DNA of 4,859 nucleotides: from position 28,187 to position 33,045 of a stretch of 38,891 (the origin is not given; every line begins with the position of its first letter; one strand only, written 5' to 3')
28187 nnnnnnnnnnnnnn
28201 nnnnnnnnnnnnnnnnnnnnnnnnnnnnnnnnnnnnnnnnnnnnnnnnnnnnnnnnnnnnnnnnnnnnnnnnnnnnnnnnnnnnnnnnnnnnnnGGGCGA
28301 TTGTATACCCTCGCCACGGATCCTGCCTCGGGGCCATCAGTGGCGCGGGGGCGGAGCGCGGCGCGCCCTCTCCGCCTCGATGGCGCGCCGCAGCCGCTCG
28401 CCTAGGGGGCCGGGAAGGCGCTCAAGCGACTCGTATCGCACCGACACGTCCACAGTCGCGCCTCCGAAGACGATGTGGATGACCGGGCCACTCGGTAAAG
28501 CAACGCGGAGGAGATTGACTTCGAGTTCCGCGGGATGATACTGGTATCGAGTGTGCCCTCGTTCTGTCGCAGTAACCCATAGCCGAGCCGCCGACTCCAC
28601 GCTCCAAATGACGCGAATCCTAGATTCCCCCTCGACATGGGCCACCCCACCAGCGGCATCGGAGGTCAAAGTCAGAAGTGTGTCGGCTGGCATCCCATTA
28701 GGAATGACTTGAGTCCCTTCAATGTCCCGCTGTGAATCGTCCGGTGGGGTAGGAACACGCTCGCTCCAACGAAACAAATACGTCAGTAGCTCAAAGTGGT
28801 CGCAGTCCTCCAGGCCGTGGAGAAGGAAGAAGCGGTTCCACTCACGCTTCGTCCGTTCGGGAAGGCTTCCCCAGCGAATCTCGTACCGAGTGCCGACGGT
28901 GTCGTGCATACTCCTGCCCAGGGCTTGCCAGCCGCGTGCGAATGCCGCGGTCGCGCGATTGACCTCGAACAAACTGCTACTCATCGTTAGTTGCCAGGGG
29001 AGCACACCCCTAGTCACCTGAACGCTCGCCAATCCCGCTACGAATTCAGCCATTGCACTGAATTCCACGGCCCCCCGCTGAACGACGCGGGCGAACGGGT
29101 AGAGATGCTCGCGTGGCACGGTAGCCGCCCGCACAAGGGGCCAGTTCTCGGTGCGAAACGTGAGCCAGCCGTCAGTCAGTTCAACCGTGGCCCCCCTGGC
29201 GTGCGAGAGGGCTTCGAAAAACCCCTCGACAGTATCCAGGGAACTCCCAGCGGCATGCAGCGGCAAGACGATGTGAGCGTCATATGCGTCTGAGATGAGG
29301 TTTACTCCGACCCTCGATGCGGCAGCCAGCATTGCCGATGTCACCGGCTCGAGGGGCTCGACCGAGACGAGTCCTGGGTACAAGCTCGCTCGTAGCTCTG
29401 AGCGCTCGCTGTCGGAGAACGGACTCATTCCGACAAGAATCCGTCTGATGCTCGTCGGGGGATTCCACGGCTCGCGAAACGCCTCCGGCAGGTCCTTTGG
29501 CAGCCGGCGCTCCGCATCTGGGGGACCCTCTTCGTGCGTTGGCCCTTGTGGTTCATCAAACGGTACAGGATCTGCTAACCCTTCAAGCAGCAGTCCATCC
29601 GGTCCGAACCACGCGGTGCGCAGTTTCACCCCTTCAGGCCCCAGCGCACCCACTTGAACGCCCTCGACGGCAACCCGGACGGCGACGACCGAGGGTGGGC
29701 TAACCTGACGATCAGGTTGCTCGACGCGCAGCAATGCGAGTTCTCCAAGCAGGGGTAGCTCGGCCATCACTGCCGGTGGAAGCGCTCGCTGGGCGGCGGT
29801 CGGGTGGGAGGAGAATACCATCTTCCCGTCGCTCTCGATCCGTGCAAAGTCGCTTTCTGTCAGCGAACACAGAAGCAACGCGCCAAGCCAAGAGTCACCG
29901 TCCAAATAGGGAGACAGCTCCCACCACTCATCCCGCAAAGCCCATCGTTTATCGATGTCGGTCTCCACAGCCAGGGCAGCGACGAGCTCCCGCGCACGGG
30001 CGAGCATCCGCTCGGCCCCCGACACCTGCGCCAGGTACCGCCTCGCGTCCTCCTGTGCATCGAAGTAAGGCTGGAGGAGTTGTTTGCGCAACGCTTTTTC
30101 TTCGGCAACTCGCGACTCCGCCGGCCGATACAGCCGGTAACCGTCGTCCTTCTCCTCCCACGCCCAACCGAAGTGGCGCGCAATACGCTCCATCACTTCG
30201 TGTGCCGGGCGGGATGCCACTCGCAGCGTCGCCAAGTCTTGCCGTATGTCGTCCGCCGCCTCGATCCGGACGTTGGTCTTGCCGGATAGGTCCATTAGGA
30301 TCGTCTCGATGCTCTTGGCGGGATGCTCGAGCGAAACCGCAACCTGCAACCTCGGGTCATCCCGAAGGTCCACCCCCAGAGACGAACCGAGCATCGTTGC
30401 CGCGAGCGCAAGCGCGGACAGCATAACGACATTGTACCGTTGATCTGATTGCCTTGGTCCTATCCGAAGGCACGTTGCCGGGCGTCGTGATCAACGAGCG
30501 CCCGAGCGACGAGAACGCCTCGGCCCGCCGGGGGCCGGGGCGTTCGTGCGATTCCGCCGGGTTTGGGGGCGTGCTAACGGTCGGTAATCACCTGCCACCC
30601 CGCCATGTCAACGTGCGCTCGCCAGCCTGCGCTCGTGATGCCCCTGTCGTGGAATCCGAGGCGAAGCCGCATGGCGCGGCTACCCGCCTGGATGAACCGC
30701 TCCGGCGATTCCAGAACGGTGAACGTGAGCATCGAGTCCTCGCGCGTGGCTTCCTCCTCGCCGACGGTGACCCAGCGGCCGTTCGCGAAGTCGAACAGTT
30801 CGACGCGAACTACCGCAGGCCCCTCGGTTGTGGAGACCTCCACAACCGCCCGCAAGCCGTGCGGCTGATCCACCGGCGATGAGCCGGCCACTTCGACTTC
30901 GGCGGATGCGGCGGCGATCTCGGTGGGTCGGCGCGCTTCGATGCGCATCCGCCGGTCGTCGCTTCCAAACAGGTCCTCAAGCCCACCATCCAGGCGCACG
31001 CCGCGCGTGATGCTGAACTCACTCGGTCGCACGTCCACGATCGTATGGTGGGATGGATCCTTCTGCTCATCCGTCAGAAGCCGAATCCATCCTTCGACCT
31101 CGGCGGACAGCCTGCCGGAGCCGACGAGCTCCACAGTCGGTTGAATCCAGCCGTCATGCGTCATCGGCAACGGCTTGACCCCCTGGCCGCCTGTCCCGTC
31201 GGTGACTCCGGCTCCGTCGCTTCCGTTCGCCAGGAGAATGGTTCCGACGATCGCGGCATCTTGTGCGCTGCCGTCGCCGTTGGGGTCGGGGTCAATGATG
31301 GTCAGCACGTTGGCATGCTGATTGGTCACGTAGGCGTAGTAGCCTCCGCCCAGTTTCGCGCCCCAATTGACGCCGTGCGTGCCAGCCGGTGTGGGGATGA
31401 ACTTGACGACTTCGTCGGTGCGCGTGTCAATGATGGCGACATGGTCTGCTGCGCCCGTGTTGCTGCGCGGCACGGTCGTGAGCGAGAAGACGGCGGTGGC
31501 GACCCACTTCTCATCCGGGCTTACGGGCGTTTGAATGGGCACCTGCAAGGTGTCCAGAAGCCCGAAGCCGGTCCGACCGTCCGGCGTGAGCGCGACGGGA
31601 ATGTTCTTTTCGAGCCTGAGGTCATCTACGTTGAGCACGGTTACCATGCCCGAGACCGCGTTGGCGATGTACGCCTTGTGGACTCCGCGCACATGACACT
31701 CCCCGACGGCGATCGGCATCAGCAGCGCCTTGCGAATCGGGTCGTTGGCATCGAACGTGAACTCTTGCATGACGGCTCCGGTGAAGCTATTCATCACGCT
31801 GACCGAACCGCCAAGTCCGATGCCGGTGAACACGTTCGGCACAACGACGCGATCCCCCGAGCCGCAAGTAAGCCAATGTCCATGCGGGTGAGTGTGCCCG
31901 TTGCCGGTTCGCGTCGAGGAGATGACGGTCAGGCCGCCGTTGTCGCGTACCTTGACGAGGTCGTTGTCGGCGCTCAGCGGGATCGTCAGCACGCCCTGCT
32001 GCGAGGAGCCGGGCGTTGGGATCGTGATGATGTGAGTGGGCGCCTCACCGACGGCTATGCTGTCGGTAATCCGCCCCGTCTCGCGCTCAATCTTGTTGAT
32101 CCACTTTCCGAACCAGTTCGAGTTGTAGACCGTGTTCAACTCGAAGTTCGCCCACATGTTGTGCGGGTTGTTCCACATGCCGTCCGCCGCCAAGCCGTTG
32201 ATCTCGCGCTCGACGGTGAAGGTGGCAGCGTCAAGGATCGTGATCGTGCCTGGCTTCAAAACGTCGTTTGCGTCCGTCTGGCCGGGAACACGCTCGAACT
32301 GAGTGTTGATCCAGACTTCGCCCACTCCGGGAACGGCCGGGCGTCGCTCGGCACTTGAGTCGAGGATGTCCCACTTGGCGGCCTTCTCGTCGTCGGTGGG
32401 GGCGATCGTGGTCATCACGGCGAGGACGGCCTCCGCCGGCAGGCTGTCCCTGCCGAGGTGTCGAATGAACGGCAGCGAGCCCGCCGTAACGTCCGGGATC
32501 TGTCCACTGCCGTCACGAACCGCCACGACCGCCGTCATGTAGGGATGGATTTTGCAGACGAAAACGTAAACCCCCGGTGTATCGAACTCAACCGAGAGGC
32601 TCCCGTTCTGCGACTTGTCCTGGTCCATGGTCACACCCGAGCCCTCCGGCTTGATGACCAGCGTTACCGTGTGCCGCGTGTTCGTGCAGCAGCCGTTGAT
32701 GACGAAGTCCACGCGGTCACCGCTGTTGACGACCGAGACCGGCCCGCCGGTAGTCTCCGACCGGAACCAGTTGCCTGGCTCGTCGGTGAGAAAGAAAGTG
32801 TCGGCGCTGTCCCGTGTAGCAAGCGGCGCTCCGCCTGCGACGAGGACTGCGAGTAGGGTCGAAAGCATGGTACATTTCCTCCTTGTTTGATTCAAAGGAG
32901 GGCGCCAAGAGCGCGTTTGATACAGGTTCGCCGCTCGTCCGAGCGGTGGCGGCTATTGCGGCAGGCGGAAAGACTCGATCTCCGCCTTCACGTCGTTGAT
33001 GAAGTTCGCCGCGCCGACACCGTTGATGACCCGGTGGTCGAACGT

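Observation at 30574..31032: A roughly 150-aa C-terminal module shared by otherwise unrelated secreted proteins, a candidate new sorting or anchoring domain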

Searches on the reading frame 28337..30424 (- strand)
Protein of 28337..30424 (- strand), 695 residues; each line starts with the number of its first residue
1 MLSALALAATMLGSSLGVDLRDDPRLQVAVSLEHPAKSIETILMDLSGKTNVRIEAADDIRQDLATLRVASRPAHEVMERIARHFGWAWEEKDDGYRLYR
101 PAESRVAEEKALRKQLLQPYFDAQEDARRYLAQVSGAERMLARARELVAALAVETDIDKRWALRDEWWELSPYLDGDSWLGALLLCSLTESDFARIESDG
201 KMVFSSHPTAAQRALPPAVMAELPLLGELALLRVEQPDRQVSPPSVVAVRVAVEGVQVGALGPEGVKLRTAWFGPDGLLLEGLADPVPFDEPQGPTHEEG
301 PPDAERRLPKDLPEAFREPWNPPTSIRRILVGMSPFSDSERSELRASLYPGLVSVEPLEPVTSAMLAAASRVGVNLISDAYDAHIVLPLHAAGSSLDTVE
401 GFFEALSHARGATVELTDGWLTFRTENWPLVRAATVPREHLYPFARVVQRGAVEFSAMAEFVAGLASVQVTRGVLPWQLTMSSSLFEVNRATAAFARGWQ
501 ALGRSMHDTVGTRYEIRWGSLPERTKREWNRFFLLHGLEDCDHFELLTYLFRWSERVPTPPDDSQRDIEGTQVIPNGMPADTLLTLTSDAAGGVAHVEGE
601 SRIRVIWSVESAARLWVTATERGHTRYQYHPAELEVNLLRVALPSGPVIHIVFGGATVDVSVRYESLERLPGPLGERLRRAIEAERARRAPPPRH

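Call 16: search_protein_families(library=pfam, proteins=[window:28337-30424:-], max_evalue=0.001)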
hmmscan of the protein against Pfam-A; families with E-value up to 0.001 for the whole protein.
window:28337-30424:- (695 aa): 0 families

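Call 61: search_solved_structures(query=window:28337-30424:-, max_evalue=1)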
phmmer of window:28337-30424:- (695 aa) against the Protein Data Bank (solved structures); distinct sequences matched with E-value up to 1: 2.
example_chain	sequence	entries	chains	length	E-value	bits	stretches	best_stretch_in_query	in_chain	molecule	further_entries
8xav_G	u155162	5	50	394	0.21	13.1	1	514-552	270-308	DUF4297 | Restriction endonuclease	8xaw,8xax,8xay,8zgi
7fdo_B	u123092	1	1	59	0.93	10.9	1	504-538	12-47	Transcription factor CPC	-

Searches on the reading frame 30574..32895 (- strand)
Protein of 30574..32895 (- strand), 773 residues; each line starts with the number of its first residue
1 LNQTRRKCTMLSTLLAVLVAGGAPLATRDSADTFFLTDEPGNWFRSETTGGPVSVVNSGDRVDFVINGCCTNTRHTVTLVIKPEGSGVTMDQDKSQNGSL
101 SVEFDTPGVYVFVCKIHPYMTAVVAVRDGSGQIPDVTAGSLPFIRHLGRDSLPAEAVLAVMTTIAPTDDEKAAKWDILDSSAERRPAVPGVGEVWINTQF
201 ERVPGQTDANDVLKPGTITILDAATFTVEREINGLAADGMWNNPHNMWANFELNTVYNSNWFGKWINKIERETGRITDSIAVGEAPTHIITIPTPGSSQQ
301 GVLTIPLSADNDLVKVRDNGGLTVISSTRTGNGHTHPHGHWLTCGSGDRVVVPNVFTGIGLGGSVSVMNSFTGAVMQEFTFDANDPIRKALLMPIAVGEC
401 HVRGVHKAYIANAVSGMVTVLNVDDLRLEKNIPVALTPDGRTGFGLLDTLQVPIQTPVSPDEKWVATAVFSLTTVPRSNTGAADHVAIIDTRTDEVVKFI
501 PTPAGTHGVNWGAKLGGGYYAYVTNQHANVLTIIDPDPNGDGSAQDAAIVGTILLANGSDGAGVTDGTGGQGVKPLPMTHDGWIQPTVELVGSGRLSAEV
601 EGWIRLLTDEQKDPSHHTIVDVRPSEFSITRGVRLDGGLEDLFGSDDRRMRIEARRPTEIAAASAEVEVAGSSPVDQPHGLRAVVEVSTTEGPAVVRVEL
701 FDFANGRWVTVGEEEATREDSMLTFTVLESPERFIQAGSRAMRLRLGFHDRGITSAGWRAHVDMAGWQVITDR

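Call 3: search_protein_families(library=pfam, proteins=[window:30574-32895:-], max_evalue=1)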
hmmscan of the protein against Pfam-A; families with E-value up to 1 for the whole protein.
window:30574-32895:- (773 aa): 3 families
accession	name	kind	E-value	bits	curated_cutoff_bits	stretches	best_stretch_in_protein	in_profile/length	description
PF03171.26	2OG-FeII_Oxy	-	0.073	13.8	23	0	32-81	40-86/101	2OG-Fe(II) oxygenase superfamily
PF00127.26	Copper-bind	-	0.11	13.3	21.2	1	57-126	22-98/99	Copper binding proteins, plastocyanin/azurin family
PF18315.6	VCH_CASS14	-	0.14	12.8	26.7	1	486-533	28-74/97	Integron cassette protein VCH_CASS1 chain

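Call 9: search_protein_families(library=ncbifam, proteins=[window:30574-32895:-], max_evalue=1)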
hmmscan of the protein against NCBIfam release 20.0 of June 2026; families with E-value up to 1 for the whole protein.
window:30574-32895:- (773 aa): 5 families
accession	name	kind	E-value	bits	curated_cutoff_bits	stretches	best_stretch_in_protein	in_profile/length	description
TIGR02276.1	beta_rpt_yvtn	repeat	6.1e-08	32.5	27.85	2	407-438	5-36/42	beta-propeller repeat protein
TIGR03866.1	PQQ_ABC_repeats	subfamily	4.2e-06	26.1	287.3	0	357-434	183-257/310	PQQ-dependent catabolism-associated beta-propeller protein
TIGR02375.1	pseudoazurin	equivalog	0.00024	20.8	109.85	1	56-130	19-88/116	pseudoazurin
NF052460.1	L-NosZ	equivalog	0.0028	16.3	700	0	408-471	188-236/480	clade III lactonase-type nitrous-oxide reductase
TIGR02657.1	amicyanin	equivalog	0.0065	16.8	110.2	1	95-126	51-82/83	amicyanin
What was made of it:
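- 31051..32895 (-): Passenger of protein A: signal-peptide-like N-terminus, a cupredoxin (type-1 copper loop C-K-I-H-P-Y-M) and a YVTN-type beta-propeller. NCBIfam beta_rpt_yvtn 6e-8, pseudoazurin 2e-4, amicyanin 6.5e-3 (call 9).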

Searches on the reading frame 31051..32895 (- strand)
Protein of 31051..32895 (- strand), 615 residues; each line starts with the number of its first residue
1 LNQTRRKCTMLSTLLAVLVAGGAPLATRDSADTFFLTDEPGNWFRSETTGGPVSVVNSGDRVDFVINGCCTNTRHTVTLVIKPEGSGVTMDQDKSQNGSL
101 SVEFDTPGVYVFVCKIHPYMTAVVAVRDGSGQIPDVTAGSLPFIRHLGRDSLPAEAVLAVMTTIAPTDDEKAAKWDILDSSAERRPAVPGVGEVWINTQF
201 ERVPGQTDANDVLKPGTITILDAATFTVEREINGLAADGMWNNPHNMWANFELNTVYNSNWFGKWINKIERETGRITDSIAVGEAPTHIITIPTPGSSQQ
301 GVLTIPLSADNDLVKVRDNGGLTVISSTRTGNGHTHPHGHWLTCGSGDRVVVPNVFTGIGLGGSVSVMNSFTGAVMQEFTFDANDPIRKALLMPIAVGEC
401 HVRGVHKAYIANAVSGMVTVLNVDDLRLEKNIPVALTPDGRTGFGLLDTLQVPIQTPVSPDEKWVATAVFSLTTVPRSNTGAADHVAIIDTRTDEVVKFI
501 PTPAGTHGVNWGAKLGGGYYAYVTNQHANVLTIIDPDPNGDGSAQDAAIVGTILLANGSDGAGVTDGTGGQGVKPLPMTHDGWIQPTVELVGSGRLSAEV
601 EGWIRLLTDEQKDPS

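Call 62: search_solved_structures(query=window:31051-32895:-, max_evalue=0.01)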
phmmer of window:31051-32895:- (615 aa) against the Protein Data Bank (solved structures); distinct sequences matched with E-value up to 0.01: 2.
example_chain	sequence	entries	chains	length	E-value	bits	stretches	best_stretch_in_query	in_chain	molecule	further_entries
6hbe_A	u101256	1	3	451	0.0002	22.9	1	80-131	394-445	Copper-containing nitrite reductase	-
2ux6_A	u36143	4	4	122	0.0029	19.1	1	58-138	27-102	PSEUDOAZURIN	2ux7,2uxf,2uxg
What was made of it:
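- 31051..32895 (-): PDB sequence hits are a copper nitrite reductase cupredoxin and pseudoazurin (call 62).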
